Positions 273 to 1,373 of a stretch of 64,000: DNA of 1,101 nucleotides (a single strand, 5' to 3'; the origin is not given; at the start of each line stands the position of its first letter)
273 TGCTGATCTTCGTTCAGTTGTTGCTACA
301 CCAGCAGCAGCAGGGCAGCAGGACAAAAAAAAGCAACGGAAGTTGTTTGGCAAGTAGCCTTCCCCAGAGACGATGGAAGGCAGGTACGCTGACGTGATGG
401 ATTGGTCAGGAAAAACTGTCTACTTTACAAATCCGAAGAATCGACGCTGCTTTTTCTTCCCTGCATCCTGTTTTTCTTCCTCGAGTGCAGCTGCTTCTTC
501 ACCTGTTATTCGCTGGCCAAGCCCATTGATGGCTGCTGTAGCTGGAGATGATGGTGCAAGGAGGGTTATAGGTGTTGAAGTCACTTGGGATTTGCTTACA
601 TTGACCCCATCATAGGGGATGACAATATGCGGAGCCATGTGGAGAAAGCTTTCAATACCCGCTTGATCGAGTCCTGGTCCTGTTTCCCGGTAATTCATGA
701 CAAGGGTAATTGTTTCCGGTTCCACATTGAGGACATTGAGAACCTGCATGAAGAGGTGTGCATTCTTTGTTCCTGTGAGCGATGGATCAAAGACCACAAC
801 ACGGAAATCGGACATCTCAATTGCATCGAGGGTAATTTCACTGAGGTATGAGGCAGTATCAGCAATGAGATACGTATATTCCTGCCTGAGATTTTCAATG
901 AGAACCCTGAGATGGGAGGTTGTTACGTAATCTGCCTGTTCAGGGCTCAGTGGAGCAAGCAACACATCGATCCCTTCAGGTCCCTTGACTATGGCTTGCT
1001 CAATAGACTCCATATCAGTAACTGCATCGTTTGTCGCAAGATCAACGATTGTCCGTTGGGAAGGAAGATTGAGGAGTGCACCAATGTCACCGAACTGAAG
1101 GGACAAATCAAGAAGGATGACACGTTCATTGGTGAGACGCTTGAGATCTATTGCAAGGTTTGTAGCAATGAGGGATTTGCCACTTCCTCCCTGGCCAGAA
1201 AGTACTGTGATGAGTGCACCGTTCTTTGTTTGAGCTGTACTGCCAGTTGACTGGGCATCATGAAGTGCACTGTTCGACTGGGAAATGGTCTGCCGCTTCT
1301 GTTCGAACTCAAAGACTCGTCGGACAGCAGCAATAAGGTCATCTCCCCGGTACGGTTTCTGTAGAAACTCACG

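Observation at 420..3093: Two tandem CpaE paralogues with complementary degeneration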

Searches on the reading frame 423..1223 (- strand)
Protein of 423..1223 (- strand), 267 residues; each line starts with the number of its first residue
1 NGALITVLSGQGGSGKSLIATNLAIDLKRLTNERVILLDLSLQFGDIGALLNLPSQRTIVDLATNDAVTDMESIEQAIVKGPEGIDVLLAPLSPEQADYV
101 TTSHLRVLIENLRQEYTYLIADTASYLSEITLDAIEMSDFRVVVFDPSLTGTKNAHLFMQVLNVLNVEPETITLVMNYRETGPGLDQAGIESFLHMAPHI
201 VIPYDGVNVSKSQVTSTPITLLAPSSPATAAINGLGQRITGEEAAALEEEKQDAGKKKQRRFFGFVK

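Call 41: search_solved_structures(query=window:423-1223:-, max_evalue=0.001, show_alignments=4)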
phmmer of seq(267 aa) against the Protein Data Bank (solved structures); distinct sequences matched with E-value up to 0.001: 15.
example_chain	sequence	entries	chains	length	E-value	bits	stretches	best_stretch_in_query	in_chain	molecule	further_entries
1hyq_A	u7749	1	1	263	8.5e-12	48.3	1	4-261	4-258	CELL DIVISION INHIBITOR (MIND-1)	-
4rz3_A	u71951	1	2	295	1.1e-11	48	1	5-246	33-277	Site-determining protein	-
4rz2_A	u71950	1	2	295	1.5e-11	47.5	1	5-246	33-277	Site-determining protein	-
3ea0_A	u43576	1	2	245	1.9e-11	47.1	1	8-231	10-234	ATPase, ParA family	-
4v02_A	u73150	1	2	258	1.7e-08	37.6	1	4-167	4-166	SITE-DETERMINING PROTEIN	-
4v03_A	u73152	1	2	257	2.4e-08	37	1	4-167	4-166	SITE-DETERMINING PROTEIN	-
8pb9_A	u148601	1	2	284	2.8e-08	36.8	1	4-166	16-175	Antiactivator FleN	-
8p53_A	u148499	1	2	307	3.6e-08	36.4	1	4-166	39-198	Antiactivator FleN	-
5j1j_A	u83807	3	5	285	3.9e-08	36.3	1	4-166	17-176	Site-determining protein | Transcriptional antiactivator FleN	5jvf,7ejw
6riq_C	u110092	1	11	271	2e-05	27.4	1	4-160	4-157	Site-determining protein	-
1ion_A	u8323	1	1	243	4.7e-05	26.2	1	4-154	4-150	PROBABLE CELL DIVISION INHIBITOR MIND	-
3q9l_A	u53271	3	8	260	4.7e-05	26.2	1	4-162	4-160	Septum site-determining protein minD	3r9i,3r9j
1g3q_A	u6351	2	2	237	0.00024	24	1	2-152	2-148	CELL DIVISION INHIBITOR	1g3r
3bfv_A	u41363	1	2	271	0.00025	23.9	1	5-126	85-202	Membrane protein CapA1, Protein tyrosine kinase,Protein tyrosine kinase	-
4jmp_A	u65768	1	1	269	0.00026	23.8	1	5-126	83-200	C-terminal fragment of CapA, Protein tyrosine kinase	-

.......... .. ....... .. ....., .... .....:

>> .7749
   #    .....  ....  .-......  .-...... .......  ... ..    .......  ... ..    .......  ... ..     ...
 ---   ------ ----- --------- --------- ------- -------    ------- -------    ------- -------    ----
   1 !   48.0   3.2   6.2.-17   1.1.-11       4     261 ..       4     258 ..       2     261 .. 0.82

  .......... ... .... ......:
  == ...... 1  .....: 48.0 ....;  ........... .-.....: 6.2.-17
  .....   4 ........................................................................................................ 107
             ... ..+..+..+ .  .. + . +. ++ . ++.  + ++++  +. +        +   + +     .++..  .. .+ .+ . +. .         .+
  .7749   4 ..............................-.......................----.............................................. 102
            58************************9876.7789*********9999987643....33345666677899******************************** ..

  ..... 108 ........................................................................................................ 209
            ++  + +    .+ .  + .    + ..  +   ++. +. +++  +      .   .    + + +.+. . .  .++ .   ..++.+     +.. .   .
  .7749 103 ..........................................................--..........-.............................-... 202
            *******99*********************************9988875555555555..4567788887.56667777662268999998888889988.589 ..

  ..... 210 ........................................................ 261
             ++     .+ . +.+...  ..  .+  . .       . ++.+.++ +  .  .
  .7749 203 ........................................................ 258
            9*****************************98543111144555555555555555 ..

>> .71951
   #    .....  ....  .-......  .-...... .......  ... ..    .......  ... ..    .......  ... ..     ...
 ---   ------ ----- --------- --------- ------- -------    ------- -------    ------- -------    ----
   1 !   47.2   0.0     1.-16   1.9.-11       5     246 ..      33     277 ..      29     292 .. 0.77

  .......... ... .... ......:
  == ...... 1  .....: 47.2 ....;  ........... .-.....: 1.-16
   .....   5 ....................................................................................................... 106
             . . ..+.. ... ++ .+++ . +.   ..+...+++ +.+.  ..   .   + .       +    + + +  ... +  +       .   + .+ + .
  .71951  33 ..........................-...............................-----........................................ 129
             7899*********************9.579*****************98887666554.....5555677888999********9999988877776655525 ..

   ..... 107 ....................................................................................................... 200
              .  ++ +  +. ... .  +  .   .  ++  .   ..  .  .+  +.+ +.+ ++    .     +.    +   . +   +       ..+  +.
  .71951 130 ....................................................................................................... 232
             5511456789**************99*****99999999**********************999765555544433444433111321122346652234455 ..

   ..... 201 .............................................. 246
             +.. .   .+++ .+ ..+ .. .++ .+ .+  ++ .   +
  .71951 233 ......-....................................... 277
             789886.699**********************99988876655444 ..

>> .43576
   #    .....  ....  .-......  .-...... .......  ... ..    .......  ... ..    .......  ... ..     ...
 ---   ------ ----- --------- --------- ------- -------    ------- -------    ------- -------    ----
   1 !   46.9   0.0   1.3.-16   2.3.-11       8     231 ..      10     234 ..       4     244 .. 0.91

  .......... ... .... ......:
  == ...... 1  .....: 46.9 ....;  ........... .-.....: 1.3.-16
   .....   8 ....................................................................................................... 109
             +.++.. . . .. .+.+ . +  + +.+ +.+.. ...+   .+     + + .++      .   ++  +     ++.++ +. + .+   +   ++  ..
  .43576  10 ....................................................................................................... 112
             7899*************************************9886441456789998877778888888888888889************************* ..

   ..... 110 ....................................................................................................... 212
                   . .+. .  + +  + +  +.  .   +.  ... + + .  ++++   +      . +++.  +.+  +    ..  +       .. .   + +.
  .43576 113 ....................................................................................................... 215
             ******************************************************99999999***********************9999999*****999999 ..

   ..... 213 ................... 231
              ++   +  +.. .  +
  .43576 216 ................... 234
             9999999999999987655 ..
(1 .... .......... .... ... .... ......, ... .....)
